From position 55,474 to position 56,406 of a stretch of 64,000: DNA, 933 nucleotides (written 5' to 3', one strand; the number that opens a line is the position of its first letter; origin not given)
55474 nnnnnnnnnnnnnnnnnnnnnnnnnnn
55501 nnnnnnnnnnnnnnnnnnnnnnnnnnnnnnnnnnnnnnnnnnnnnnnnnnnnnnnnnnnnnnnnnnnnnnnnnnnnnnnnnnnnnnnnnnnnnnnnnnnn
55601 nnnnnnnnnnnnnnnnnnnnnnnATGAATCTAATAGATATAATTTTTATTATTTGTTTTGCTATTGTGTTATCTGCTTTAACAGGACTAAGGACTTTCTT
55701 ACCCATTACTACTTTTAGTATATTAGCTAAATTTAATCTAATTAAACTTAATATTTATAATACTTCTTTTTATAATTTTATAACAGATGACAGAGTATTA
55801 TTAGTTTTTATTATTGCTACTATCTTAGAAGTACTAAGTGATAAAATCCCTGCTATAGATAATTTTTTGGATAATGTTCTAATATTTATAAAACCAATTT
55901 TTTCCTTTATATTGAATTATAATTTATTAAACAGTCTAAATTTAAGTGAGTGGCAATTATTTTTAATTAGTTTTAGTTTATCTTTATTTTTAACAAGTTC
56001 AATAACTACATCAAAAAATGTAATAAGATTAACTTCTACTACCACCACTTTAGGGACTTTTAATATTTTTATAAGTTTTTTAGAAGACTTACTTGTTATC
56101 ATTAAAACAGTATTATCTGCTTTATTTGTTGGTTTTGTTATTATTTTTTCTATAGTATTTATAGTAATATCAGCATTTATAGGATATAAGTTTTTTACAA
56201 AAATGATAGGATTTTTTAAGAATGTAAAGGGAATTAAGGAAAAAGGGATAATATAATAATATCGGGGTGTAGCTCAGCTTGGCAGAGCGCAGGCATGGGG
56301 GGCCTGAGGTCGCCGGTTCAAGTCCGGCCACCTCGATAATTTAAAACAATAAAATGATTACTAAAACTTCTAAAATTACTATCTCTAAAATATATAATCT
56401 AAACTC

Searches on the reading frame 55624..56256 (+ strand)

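Call 17: search_protein_families(library=pfam, proteins=[window:55624-56256:+], max_evalue=0.001)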
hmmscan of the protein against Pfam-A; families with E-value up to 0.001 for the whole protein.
window:55624-56256:+ (210 aa): 1 family
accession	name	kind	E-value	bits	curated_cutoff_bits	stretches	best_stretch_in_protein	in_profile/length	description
PF13548.11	DUF4126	-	7.2e-26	91.4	27.5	1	10-184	1-170/175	Domain of unknown function (DUF4126)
